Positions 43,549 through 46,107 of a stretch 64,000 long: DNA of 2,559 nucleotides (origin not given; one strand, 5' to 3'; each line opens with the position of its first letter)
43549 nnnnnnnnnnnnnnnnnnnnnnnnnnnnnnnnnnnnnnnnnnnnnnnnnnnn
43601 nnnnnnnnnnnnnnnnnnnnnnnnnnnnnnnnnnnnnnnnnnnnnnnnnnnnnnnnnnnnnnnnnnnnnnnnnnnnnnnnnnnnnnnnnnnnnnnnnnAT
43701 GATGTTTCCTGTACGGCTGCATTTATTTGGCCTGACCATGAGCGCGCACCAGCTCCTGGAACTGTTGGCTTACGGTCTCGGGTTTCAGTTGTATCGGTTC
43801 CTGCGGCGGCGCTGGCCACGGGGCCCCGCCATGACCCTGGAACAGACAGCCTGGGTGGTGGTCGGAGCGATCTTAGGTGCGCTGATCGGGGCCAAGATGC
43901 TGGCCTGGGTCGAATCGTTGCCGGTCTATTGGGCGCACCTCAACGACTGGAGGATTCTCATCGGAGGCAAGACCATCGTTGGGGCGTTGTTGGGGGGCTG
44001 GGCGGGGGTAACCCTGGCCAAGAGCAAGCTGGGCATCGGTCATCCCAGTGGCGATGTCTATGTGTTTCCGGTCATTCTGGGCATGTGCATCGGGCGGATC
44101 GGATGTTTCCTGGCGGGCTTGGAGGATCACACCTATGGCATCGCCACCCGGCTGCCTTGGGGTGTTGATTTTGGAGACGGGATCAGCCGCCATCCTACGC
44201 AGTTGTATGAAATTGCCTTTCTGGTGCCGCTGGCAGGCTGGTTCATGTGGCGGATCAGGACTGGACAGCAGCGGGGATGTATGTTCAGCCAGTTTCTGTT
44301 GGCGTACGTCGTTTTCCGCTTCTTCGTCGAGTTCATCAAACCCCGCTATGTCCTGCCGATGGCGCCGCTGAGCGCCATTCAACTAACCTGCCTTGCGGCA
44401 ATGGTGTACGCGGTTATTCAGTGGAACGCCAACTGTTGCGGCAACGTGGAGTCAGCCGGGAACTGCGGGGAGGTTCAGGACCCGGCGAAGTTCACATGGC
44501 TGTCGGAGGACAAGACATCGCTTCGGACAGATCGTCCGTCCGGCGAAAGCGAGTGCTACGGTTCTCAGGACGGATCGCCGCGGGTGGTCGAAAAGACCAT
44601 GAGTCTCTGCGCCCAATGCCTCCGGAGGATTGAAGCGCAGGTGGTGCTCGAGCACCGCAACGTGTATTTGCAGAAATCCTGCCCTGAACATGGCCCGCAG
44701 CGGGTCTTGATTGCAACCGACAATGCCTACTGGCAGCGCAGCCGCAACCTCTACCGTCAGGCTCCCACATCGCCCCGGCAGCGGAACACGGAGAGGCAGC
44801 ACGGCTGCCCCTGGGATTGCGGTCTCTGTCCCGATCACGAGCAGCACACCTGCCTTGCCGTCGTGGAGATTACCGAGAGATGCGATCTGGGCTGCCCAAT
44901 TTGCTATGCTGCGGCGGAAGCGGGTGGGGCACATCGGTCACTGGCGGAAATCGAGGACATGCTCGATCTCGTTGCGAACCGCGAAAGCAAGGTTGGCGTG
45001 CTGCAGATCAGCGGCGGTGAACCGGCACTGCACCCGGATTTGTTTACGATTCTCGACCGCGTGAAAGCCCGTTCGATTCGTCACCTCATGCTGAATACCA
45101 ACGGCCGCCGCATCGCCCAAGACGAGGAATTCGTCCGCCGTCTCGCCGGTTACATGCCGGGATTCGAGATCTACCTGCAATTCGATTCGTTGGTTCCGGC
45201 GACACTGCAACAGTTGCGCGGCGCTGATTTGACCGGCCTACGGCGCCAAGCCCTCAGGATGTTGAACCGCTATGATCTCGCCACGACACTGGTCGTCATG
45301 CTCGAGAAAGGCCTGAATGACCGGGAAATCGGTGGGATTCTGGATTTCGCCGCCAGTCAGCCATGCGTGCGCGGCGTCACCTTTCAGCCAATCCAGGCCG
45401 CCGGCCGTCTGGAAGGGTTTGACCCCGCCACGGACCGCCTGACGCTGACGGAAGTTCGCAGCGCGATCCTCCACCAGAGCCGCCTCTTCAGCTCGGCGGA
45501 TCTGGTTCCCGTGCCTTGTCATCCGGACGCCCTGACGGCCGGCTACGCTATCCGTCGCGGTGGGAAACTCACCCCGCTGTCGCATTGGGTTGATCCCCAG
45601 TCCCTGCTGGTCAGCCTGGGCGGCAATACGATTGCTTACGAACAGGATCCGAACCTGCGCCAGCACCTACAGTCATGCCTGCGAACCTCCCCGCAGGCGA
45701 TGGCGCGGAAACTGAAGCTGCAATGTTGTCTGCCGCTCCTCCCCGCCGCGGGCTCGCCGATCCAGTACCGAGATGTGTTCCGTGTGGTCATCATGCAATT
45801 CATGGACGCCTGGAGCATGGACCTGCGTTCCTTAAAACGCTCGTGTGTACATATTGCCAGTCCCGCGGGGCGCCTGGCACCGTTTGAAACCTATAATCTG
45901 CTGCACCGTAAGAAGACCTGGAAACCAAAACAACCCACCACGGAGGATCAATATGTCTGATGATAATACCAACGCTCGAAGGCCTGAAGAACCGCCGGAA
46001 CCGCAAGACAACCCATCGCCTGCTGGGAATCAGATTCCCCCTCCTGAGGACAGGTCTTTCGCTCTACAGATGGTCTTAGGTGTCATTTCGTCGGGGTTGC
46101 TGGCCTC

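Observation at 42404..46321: Translationally coupled membrane operon: Cys-less rhodanese/7-TM protein, Lgt-like::radical-SAM fusion, and a small PE-rich membrane protein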

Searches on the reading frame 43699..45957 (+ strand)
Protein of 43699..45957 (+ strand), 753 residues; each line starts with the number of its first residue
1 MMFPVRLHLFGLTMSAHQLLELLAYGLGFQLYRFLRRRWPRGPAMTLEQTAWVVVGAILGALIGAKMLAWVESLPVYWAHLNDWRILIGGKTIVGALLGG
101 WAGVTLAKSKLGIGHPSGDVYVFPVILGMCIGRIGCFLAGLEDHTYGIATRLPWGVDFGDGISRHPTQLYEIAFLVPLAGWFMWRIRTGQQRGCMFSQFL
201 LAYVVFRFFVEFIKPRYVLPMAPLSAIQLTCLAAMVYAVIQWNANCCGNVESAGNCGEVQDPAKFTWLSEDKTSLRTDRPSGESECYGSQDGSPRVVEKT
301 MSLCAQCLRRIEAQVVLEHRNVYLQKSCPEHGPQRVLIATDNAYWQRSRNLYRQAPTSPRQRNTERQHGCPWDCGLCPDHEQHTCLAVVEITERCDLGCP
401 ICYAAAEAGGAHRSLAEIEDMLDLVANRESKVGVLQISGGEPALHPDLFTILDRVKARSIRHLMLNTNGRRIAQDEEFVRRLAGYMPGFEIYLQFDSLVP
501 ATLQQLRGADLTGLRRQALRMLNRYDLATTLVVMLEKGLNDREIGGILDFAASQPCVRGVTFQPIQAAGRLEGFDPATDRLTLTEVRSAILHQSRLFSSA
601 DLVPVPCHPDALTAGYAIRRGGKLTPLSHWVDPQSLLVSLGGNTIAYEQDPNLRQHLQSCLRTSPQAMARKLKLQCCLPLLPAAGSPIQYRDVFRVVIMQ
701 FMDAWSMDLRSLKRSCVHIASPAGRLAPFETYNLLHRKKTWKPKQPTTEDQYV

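Call 3: search_protein_families(library=pfam, proteins=[window:43699-45957:+], max_evalue=0.1)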
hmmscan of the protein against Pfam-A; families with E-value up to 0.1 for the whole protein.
window:43699-45957:+ (753 aa): 4 families
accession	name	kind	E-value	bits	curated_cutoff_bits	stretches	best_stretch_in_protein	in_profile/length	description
PF01790.23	LGT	-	3.4e-24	85.9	24.9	1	5-240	2-236/240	Prolipoprotein diacylglyceryl transferase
PF04055.27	Radical_SAM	-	2.5e-19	70.5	29.5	1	389-551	1-166/166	Radical SAM superfamily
PF23545.1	Zn_ribbon_HMPTM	-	1.9e-16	59.8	27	1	297-339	2-44/45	HMPTM N-terminal zinc ribbon domain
PF13353.11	Fer4_12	-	0.0044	17.8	22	1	393-476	13-98/137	4Fe-4S single cluster domain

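Call 4: search_protein_families(library=ncbifam, proteins=[window:43699-45957:+], max_evalue=0.1)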
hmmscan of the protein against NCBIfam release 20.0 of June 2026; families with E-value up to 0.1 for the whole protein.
window:43699-45957:+ (753 aa): 51 families (the best 25 are shown)
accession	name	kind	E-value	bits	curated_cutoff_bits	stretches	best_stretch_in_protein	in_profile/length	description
NF045646.2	rSAM_Se_TrsS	equivalog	5e-96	321.9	490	1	299-737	2-434/441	radical SAM (seleno)protein TrsS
NF045702.1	rSAM_GDGT_ether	equivalog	7e-77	259.1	450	2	299-607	1-311/486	tetraether lipid synthase Tes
NF045703.1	rSAM_Tes_intein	exception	2.7e-37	128.1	1700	3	417-607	628-816/1040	tetraether lipid synthase Tes, intein-containing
NF000778.0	PRK00052.3-4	equivalog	9.7e-17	61.4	334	1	45-245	40-244/252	prolipoprotein diacylglyceryl transferase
TIGR02666.1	moaA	equivalog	4e-12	45.8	284.05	1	390-570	15-200/336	GTP 3',8-cyclase MoaA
TIGR00544.1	lgt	equivalog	1.8e-11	44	118.9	1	52-216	62-236/280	prolipoprotein diacylglyceryl transferase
NF001199.0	PRK00164.2-1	equivalog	7.9e-11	41.6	231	1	389-555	16-179/308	GTP 3',8-cyclase MoaA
NF050035.1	rSAM_WgK_link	exception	1.7e-10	40.5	650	1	382-537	6-158/367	radical SAM/SPASM peptide maturase WgkB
TIGR04347.1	pseudo_SAM_Halo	equivalog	3e-10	39.9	525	1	380-476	33-128/390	TIGR04347 family pseudo-SAM/SPASM protein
TIGR04051.1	rSAM_NirJ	equivalog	9e-10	38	515.45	1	389-476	6-92/354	heme d1 biosynthesis radical SAM protein NirJ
NF038283.1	viperin_w_prok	equivalog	1.3e-09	37.6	180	1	391-505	8-124/281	viperin family antiviral radical SAM protein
TIGR04054.1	rSAM_NirJ1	equivalog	1.5e-09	37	650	1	383-475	34-125/387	putative heme d1 biosynthesis radical SAM protein NirJ1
TIGR04317.1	W_rSAM_matur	equivalog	2.7e-09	36.6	380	1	388-513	7-128/349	tungsten cofactor oxidoreductase radical SAM maturase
TIGR04303.1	GeoRSP_rSAM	equivalog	4e-09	36.5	400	1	391-569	11-181/325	GeoRSP system radical SAM/SPASM protein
TIGR03977.1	rSAM_pair_HxsC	equivalog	4.4e-09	35.6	267.9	1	389-485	29-123/292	His-Xaa-Ser system radical SAM maturase HxsC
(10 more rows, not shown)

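Call 6: find_homologous_proteins(query=window:43699-45957:+, max_evalue=0.00001)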
Query window:43699-45957:+ (753 aa): 3350 proteins with E <= 0.00001 among 8000 candidates; the best 120 are listed.
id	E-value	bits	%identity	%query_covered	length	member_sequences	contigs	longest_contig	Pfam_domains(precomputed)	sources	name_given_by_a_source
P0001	0.0e+0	1769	100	100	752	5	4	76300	PF01790.24,PF23545.2,PF04055.28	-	-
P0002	0.0e+0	1392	77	100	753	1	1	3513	PF01790.24,PF23545.2,PF04055.28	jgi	jgi:7,8-dihydro-6-hydroxymethylpterin dimethyltransferase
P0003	0.0e+0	1380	77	100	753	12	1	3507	PF01790.24,PF23545.2,PF04055.28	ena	-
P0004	0.0e+0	1378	77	100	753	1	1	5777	PF01790.24,PF23545.2,PF04055.28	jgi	jgi:7,8-dihydro-6-hydroxymethylpterin dimethyltransferase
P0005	0.0e+0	1364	76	100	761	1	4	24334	PF01790.24,PF23545.2,PF04055.28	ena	-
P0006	0.0e+0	1331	75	100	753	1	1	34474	PF01790.24,PF23545.2,PF04055.28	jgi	jgi:7,8-dihydro-6-hydroxymethylpterin dimethyltransferase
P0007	0.0e+0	1327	86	87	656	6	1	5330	PF01790.24,PF23545.2,PF04055.28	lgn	-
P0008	0.0e+0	1311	73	100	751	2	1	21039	PF01790.24,PF23545.2,PF04055.28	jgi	jgi:uncharacterized radical SAM superfamily Fe-S cluster-containing enzyme/prolipoprotein diacylglyc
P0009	0.0e+0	1255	70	99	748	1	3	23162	PF01790.24,PF23545.2,PF04055.28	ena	-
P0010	0.0e+0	1236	69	99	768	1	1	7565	PF01790.24,PF23545.2,PF04055.28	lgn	-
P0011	0.0e+0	1222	70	98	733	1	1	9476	PF01790.24,PF23545.2,PF04055.28,PF13353.12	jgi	jgi:7,8-dihydro-6-hydroxymethylpterin dimethyltransferase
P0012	0.0e+0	1116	65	97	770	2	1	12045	PF01790.24,PF23545.2,PF04055.28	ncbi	ncbi:MAG: prolipoprotein diacylglyceryl transferase family protein [Tepidisphaeraceae bacterium]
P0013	0.0e+0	1104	63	98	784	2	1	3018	PF01790.24,PF23545.2,PF04055.28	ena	-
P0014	0.0e+0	1092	65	98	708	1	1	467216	PF01790.24,PF23545.2,PF04055.28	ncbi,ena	-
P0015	0.0e+0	1080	63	98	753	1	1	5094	PF01790.24,PF23545.2,PF04055.28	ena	-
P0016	0.0e+0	1064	50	97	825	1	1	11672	PF01790.24,PF23545.2,PF04055.28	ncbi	ncbi:MAG: prolipoprotein diacylglyceryl transferase family protein [Tepidisphaerales bacterium]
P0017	0.0e+0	1061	64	97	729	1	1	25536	PF01790.24,PF23545.2,PF04055.28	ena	-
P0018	0.0e+0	1061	64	98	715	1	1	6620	PF01790.24,PF23545.2,PF04055.28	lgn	-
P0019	0.0e+0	1052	63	98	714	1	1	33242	PF01790.24,PF23545.2,PF04055.28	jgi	-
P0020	0.0e+0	1041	64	95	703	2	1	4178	PF01790.24,PF23545.2,PF04055.28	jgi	-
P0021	0.0e+0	1039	62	98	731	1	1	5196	PF01790.24,PF23545.2,PF04055.28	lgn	-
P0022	0.0e+0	1035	62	98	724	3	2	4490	PF01790.24,PF23545.2,PF04055.28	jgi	-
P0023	0.0e+0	1028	62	98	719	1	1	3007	PF01790.24,PF23545.2,PF04055.28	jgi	jgi:7,8-dihydro-6-hydroxymethylpterin dimethyltransferase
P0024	0.0e+0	1028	63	99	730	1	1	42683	PF01790.24,PF23545.2,PF04055.28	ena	-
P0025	0.0e+0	1027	63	98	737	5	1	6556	PF01790.24,PF23545.2,PF04055.28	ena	-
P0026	0.0e+0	1018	60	99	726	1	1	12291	PF01790.24,PF23545.2,PF04055.28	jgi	jgi:7,8-dihydro-6-hydroxymethylpterin dimethyltransferase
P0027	0.0e+0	1011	60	99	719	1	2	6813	PF01790.24,PF23545.2,PF04055.28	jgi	jgi:7,8-dihydro-6-hydroxymethylpterin dimethyltransferase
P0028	2.0e-297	1007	61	98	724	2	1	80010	PF01790.24,PF23545.2,PF04055.28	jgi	jgi:7,8-dihydro-6-hydroxymethylpterin dimethyltransferase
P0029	6.3e-297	1005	61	98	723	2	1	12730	PF01790.24,PF23545.2,PF04055.28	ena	-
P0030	1.5e-293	994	59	98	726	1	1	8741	PF01790.24,PF23545.2,PF04055.28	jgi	jgi:7,8-dihydro-6-hydroxymethylpterin dimethyltransferase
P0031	2.4e-293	993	60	99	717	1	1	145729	PF01790.24,PF23545.2,PF04055.28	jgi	jgi:7,8-dihydro-6-hydroxymethylpterin dimethyltransferase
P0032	5.8e-292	989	60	98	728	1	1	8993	PF01790.24,PF23545.2,PF04055.28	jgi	jgi:uncharacterized radical SAM superfamily Fe-S cluster-containing enzyme/prolipoprotein diacylglyc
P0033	9.9e-292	988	60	98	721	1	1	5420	PF01790.24,PF23545.2,PF04055.28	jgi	jgi:7,8-dihydro-6-hydroxymethylpterin dimethyltransferase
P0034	1.2e-291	988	60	98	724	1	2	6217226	PF01790.24,PF23545.2,PF04055.28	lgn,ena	-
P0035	6.9e-290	982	61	97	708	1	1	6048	PF01790.24,PF23545.2,PF04055.28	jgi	-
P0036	5.1e-286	969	59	96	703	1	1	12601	PF01790.24,PF23545.2,PF04055.28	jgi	jgi:uncharacterized radical SAM superfamily Fe-S cluster-containing enzyme/prolipoprotein diacylglyc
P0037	7.6e-286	968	59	98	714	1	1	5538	PF01790.24,PF23545.2,PF04055.28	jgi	jgi:7,8-dihydro-6-hydroxymethylpterin dimethyltransferase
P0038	2.7e-281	953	59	98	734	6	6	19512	PF01790.24,PF23545.2,PF04055.28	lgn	-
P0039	1.2e-278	945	58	98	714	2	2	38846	PF01790.24,PF23545.2,PF04055.28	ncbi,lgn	-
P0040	3.1e-270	917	57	98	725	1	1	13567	PF01790.24,PF23545.2,PF04055.28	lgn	-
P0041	2.5e-269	914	60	91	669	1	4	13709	PF01790.24,PF23545.2,PF04055.28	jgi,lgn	jgi:uncharacterized radical SAM superfamily Fe-S cluster-containing enzyme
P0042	1.8e-268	911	60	91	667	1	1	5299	PF01790.24,PF23545.2,PF04055.28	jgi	-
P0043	3.7e-265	900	56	98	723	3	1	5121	PF01790.24,PF23545.2,PF04055.28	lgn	-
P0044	3.9e-264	897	55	99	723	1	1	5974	PF01790.24,PF23545.2,PF04055.28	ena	-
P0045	2.3e-261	887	56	98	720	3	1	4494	PF01790.24,PF23545.2,PF04055.28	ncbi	-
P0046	1.1e-258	879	54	98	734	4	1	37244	PF01790.24,PF23545.2,PF04055.28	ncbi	-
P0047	1.4e-252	858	53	98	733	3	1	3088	PF01790.24,PF23545.2,PF04055.28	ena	-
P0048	3.3e-252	857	69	72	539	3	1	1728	PF23545.2,PF04055.28,PF13353.12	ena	-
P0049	5.5e-247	840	79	61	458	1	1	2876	PF23545.2,PF04055.28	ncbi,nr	ncbi:MAG: radical SAM protein [Verrucomicrobia bacterium]|nr:radical SAM protein [Verrucomicrobiota 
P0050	7.2e-247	840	53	95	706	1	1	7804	PF01790.24,PF23545.2,PF04055.28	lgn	-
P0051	4.3e-246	837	52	95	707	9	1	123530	PF01790.24,PF23545.2,PF04055.28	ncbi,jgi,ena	-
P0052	6.0e-245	833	53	94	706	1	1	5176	PF01790.24,PF23545.2,PF04055.28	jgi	jgi:uncharacterized radical SAM superfamily Fe-S cluster-containing enzyme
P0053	6.5e-245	833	53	98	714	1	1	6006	PF01790.24,PF23545.2,PF04055.28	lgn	-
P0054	1.7e-243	828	53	96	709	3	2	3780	PF01790.24,PF23545.2,PF04055.28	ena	-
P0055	2.1e-242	825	53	97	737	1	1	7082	PF01790.24,PF23545.2,PF04055.28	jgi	jgi:7,8-dihydro-6-hydroxymethylpterin dimethyltransferase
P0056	7.2e-241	820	52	95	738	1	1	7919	PF01790.24,PF23545.2,PF04055.28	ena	-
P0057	2.5e-240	818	52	96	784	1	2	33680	PF01790.24,PF23545.2,PF04055.28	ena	-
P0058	2.0e-232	792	51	96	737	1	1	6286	PF01790.24,PF23545.2,PF04055.28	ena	-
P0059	6.9e-232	790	51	96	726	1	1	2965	PF01790.24,PF23545.2,PF04055.28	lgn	-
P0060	1.2e-227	776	50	95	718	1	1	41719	PF01790.24,PF23545.2,PF04055.28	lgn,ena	-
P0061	2.1e-206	706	50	90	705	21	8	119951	PF01790.24,PF23545.2,PF04055.28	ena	-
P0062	8.0e-168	578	58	58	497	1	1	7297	PF23545.2,PF04055.28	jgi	jgi:uncharacterized radical SAM superfamily Fe-S cluster-containing enzyme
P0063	1.2e-167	578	58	58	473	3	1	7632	PF23545.2,PF04055.28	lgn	-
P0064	5.6e-167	575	56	59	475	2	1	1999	PF23545.2,PF04055.28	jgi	jgi:uncharacterized radical SAM superfamily Fe-S cluster-containing enzyme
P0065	1.1e-166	574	57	59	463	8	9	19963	PF23545.2,PF04055.28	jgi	jgi:uncharacterized radical SAM superfamily Fe-S cluster-containing enzyme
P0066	3.9e-166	573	57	58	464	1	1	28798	PF23545.2,PF04055.28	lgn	-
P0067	3.5e-165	569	57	58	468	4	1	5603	PF23545.2,PF04055.28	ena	-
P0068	4.4e-165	569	57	58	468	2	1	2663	PF23545.2,PF04055.28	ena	-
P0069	4.9e-165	569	56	59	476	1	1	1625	PF23545.2,PF04055.28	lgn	-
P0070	1.6e-164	567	57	58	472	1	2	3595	PF23545.2,PF04055.28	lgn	-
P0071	2.3e-164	567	58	58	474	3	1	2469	PF23545.2,PF04055.28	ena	-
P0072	3.7e-164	566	57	58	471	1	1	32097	PF23545.2,PF04055.28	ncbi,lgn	-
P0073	6.0e-164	565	55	59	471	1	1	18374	PF23545.2,PF04055.28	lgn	-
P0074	6.1e-164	565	57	58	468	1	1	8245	PF23545.2,PF04055.28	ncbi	-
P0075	6.7e-164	565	57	58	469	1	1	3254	PF23545.2,PF04055.28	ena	-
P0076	2.2e-163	563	57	59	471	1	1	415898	PF23545.2,PF04055.28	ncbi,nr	ncbi:MAG: Radical domain protein [Chlorobi bacterium]|nr:Radical domain protein [Chlorobiota bacteri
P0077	2.7e-163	563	56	59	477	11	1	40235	PF23545.2,PF04055.28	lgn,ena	-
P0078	7.8e-163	562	55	58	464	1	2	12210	PF23545.2,PF04055.28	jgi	jgi:7,8-dihydro-6-hydroxymethylpterin dimethyltransferase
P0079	7.8e-163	562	56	59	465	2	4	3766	PF23545.2,PF04055.28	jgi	jgi:uncharacterized radical SAM superfamily Fe-S cluster-containing enzyme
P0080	1.1e-162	561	57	58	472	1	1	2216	PF23545.2,PF04055.28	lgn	-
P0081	1.2e-162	561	57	58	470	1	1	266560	PF23545.2,PF04055.28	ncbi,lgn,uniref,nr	ncbi:radical SAM protein [Flavilitoribacter nigricans]|uniref:Radical SAM protein n=1 Tax=Flavilitor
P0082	1.3e-162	561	58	59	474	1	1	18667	PF23545.2,PF04055.28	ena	-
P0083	1.4e-162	561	56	59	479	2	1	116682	PF23545.2,PF04055.28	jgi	jgi:7,8-dihydro-6-hydroxymethylpterin dimethyltransferase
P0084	1.8e-162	560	57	59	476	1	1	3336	PF23545.2,PF04055.28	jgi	jgi:7,8-dihydro-6-hydroxymethylpterin dimethyltransferase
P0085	3.0e-162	560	56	58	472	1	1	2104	PF23545.2,PF04055.28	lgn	-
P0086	3.1e-162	560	57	58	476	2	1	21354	PF23545.2,PF04055.28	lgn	-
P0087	3.5e-162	560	57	59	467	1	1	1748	PF23545.2,PF04055.28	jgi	-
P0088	3.7e-162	559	56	58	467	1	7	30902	PF23545.2,PF04055.28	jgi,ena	-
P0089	3.8e-162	559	55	59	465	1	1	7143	PF23545.2,PF04055.28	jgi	jgi:7,8-dihydro-6-hydroxymethylpterin dimethyltransferase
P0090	4.0e-162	559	56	59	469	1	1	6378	PF23545.2,PF04055.28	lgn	-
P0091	4.0e-162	559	57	58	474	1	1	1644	PF23545.2,PF04055.28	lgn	-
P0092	4.6e-162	559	56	58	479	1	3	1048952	PF23545.2,PF04055.28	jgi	jgi:7,8-dihydro-6-hydroxymethylpterin dimethyltransferase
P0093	4.8e-162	559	56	59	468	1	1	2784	PF23545.2,PF04055.28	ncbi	-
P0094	5.0e-162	559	57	58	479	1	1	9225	PF23545.2,PF04055.28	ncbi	-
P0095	5.2e-162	559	58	58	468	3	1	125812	PF23545.2,PF04055.28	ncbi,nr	ncbi:MAG: radical SAM protein [Saprospirales bacterium]|nr:radical SAM protein [Saprospirales bacter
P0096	6.3e-162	559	57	59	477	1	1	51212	PF23545.2,PF04055.28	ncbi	-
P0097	7.3e-162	558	56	58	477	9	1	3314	PF23545.2,PF04055.28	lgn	-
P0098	8.9e-162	558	56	58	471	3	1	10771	PF23545.2,PF04055.28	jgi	jgi:7,8-dihydro-6-hydroxymethylpterin dimethyltransferase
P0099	9.1e-162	558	55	58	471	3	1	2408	PF23545.2,PF04055.28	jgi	jgi:7,8-dihydro-6-hydroxymethylpterin dimethyltransferase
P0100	9.4e-162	558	56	59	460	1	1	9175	PF23545.2,PF04055.28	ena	-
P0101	1.0e-161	558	56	58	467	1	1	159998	PF23545.2,PF04055.28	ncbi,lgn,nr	ncbi:MAG: radical SAM protein [Bacteroidetes bacterium]|nr:radical SAM protein [Bacteroidota bacteri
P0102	1.1e-161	558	57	58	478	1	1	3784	PF23545.2,PF04055.28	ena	-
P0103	1.1e-161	558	58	58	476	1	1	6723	PF23545.2,PF04055.28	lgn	-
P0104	1.1e-161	558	56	58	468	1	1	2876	PF23545.2,PF04055.28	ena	-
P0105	1.1e-161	558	56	58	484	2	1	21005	PF23545.2,PF04055.28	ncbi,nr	ncbi:MAG: molybdenum cofactor biosynthesis protein [Symbiobacteriaceae bacterium]|nr:molybdenum cofa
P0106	1.2e-161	558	56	58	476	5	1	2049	PF23545.2,PF04055.28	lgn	-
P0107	1.2e-161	558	56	58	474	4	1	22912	PF23545.2,PF04055.28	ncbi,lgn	-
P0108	1.2e-161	558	57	58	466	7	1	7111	PF23545.2,PF04055.28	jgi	jgi:uncharacterized radical SAM superfamily Fe-S cluster-containing enzyme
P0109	1.3e-161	558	57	58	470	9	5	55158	PF23545.2,PF04055.28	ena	-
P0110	1.3e-161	558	56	58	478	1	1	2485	PF23545.2,PF04055.28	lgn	-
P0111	1.5e-161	557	55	58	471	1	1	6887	PF23545.2,PF04055.28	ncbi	-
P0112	1.8e-161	557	56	58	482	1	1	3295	PF23545.2,PF04055.28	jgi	jgi:uncharacterized radical SAM superfamily Fe-S cluster-containing enzyme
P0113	1.8e-161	557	56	59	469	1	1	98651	PF23545.2,PF04055.28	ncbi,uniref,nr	ncbi:radical SAM protein [Metabacillus sp. GX 13764]|uniref:radical SAM protein n=1 Tax=Metabacillus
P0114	2.2e-161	557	57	58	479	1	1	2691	PF23545.2,PF04055.28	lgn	-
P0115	2.5e-161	557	55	59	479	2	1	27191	PF23545.2,PF04055.28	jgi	jgi:uncharacterized radical SAM superfamily Fe-S cluster-containing enzyme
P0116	2.6e-161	557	55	59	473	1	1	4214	PF23545.2,PF04055.28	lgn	-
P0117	3.0e-161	556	57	58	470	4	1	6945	PF23545.2,PF04055.28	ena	-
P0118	3.0e-161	556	57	58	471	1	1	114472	PF23545.2,PF04055.28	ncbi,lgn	-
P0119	3.5e-161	556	56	58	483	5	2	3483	PF23545.2,PF04055.28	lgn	-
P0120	3.8e-161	556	55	58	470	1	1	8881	PF23545.2,PF04055.28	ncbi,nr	ncbi:MAG: Radical domain protein [Bacilli bacterium]|nr:Radical domain protein [Bacilli bacterium]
